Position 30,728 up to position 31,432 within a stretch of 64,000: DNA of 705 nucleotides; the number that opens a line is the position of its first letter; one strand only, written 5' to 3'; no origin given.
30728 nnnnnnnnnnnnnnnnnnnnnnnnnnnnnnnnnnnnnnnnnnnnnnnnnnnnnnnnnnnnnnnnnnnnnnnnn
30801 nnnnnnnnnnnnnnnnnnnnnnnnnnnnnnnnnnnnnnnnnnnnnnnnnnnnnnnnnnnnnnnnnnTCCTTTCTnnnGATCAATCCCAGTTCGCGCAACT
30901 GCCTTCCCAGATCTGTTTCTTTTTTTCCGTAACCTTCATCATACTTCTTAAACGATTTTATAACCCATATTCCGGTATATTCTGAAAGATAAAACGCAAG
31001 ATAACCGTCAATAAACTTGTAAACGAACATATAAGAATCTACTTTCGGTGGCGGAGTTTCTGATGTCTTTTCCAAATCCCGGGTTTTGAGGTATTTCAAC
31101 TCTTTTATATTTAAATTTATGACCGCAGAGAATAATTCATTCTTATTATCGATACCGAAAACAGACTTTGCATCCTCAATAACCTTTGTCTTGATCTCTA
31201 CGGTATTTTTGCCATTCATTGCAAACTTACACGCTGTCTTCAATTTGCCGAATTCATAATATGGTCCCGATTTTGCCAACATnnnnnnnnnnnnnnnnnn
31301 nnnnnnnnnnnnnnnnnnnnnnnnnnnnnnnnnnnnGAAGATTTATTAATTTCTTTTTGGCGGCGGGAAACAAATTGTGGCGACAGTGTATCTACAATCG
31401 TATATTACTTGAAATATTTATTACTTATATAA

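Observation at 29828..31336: MqsRA-like TA with an extended antitoxin and a non-SecB third gene (possible new TAC variant)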

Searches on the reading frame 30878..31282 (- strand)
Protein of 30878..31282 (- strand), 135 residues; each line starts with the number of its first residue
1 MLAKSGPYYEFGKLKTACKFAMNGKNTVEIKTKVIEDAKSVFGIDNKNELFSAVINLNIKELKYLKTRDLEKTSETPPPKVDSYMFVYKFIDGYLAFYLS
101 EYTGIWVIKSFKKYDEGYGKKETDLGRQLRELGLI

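Call 3: search_protein_families(library=pfam, proteins=[window:30878-31282:-], max_evalue=1)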
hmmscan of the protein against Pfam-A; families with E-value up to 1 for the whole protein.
seq(135 aa): 0 families

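Call 4: search_protein_families(library=padloc, proteins=[window:30878-31282:-], max_evalue=1)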
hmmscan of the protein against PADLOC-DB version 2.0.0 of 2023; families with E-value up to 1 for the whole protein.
seq(135 aa): 0 families

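Call 5: search_protein_families(library=ncbifam, proteins=[window:30878-31282:-], max_evalue=1)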
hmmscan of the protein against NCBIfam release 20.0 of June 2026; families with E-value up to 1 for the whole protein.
seq(135 aa): 0 families

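Call 7: search_protein_families(library=phrogs, proteins=[window:30878-31282:-], max_evalue=1)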
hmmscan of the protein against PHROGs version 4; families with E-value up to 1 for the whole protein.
seq(135 aa): 2 families
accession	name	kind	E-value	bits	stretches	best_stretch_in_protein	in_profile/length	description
phrog_15159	-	unknown function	0.00031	22.2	1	27-73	32-78/105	-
phrog_24198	-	unknown function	0.3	11.4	1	22-63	155-196/350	-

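Call 13: find_homologous_proteins(query=window:30878-31282:-)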
Query seq(135 aa) (135 aa): 10 proteins with E <= 0.001 among 14 candidates.
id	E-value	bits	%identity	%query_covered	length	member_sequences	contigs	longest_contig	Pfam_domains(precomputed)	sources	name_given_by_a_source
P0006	1.3e-75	270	90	99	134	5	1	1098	-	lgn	-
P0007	2.7e-69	249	84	99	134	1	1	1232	-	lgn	-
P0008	1.0e-68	247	84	99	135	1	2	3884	-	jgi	-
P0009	3.0e-67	243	82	99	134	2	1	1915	-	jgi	-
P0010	2.3e-66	240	98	84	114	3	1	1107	-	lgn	-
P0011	5.7e-60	219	89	84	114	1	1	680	-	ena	-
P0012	1.1e-56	208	70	99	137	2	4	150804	-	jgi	jgi:hypothetical protein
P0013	2.7e-44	168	61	96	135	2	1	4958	-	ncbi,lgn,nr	ncbi:MAG: hypothetical protein PF487_06815 [Bacteroidales bacterium]|nr:hypothetical protein [Bacter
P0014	5.4e-36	141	64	80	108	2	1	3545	-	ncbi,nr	ncbi:MAG: hypothetical protein KAH33_03810 [Candidatus Delongbacteria bacterium]|nr:hypothetical pro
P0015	1.2e-24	105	44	96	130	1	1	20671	-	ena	-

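Call 14: find_encoding_contigs(protein=P0012, flank=5000, max_places=3)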
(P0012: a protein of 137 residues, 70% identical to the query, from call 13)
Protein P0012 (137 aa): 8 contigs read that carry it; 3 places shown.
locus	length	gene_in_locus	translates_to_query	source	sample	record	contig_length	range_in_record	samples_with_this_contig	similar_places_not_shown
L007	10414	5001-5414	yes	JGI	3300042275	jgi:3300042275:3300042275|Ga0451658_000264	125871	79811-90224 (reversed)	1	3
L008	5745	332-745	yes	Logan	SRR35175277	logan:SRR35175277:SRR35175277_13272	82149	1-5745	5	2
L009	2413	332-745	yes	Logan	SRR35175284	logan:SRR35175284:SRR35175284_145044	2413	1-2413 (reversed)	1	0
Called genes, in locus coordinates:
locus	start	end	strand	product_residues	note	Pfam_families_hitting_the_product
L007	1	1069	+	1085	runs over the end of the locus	PF07669:Eco57I, PF02384:N6_Mtase, PF12950:TaqI_C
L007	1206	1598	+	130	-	-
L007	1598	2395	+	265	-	-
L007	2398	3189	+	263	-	PF12686:DUF3800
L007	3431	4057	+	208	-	PF10543:ORF6N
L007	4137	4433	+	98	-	PF02498:Bro-N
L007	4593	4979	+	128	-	PF10543:ORF6N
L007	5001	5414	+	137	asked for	-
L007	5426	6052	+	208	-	-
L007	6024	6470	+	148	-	-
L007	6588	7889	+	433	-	PF01442:Apolipoprotein (weak), PF02646:RmuC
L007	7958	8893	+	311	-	PF00890:FAD_binding_2 (faint), PF01134:GIDA (faint), PF01266:DAO (faint), PF01946:Thi4 (faint), PF03486:HI0933_like (faint), PF07992:Pyr_redox_2, PF13738:Pyr_redox_3, PF00070:Pyr_redox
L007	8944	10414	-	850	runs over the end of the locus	PF00703:Glyco_hydro_2 (weak), PF02836:Glyco_hydro_2_C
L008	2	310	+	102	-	?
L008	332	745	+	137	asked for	-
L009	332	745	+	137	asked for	-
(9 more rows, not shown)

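Call 15: find_encoding_contigs(protein=P0013, flank=5000, max_places=3)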
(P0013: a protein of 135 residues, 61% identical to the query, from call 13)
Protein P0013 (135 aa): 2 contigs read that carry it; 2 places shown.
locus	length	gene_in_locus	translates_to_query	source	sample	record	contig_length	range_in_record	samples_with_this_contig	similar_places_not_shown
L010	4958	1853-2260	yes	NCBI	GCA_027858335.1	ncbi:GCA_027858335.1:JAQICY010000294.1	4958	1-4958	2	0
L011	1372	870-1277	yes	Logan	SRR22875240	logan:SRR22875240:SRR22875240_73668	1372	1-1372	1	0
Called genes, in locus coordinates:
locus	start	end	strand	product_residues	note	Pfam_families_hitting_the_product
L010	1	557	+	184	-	?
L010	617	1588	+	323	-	PF05066:HARE-HTH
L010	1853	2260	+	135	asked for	-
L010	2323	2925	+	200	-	-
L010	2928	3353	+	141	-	-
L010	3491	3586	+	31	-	-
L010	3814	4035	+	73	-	-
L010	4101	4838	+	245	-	PF20217:DUF6577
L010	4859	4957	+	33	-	?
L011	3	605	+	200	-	?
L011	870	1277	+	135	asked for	-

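Call 16: find_encoding_contigs(protein=P0015, flank=5000, max_places=3)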
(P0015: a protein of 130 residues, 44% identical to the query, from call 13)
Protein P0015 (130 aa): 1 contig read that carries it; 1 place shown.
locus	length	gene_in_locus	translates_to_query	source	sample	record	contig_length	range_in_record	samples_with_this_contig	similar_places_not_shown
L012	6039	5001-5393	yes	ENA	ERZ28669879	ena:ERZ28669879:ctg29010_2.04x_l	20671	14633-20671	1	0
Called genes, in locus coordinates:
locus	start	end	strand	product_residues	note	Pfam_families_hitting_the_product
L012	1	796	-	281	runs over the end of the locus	PF13749:HATPase_c_4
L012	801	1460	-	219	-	PF00383:dCMP_cyt_deam_1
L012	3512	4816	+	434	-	PF01051:Rep3_N, PF21205:Rep3_C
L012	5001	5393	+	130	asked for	-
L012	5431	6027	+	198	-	-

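Call 17: find_encoding_contigs(protein=P0014, flank=5000, max_places=3)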
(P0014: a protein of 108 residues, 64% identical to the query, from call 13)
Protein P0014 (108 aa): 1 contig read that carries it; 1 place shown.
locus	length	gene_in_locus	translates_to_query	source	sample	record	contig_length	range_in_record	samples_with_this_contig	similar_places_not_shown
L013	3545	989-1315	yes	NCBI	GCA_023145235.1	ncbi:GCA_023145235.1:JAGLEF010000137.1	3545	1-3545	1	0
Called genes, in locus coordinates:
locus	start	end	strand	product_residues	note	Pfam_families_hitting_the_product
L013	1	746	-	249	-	PF00924:MS_channel_2nd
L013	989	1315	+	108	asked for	-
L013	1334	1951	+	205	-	-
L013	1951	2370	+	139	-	-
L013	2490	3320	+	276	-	PF02811:PHP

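Call 20: search_solved_structures(query=A2, max_evalue=10, show_alignments=3)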
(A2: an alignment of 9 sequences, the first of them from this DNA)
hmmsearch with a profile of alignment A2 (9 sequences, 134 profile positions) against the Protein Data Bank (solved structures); distinct sequences matched with E-value up to 10: 0.

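Call 52: search_protein_families(library=pfam, alignment_id=A5, max_evalue=1)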
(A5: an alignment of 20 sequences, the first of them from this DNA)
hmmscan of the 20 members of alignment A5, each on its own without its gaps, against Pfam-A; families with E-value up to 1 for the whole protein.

A. member 1, seq(135 aa): 0 families

B. families by the number of members that match (of 20 scanned): 8 families
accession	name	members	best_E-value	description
PF14937.11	DUF4500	1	0.0021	Domain of unknown function (DUF4500)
PF07653.23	SH3_2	1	0.0058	Variant SH3 domain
PF14626.12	RNase_Zc3h12a_2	1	0.021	Zc3h12a-like Ribonuclease NYN domain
PF24299.1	DUF7483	1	0.03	Domain of unknown function (DUF7483)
PF04476.19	4HFCP_synth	1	0.077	4-HFC-P synthase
PF13285.11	DUF4073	1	0.093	Domain of unknown function (DUF4073)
PF22614.2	Slo-like_RCK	1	0.17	Calcium-activated potassium channel slowpoke-like RCK domain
PF19060.5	DVNP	1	0.81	DVNP family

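Call 54: search_solved_structures(query=A5, max_evalue=10, show_alignments=3)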
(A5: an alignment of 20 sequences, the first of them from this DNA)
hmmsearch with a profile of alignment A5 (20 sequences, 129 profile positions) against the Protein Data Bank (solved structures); distinct sequences matched with E-value up to 10: 6.
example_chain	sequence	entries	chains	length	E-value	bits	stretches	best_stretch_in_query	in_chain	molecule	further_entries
6tr1_A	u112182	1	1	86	0.35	13.9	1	14-60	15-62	Cytochrome c6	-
6tr1_E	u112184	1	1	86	0.37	13.9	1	14-60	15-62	Cytochrome c6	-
6tr1_C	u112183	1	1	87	0.37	13.9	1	14-59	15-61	Cytochrome c6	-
1c6s_A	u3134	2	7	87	0.39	13.8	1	14-60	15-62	CYTOCHROME C6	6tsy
6spc_j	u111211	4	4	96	1.2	12.2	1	19-50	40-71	30S ribosomal protein S10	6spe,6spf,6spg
7unr_j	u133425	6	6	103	1.4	12.1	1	19-50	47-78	30S ribosomal protein S10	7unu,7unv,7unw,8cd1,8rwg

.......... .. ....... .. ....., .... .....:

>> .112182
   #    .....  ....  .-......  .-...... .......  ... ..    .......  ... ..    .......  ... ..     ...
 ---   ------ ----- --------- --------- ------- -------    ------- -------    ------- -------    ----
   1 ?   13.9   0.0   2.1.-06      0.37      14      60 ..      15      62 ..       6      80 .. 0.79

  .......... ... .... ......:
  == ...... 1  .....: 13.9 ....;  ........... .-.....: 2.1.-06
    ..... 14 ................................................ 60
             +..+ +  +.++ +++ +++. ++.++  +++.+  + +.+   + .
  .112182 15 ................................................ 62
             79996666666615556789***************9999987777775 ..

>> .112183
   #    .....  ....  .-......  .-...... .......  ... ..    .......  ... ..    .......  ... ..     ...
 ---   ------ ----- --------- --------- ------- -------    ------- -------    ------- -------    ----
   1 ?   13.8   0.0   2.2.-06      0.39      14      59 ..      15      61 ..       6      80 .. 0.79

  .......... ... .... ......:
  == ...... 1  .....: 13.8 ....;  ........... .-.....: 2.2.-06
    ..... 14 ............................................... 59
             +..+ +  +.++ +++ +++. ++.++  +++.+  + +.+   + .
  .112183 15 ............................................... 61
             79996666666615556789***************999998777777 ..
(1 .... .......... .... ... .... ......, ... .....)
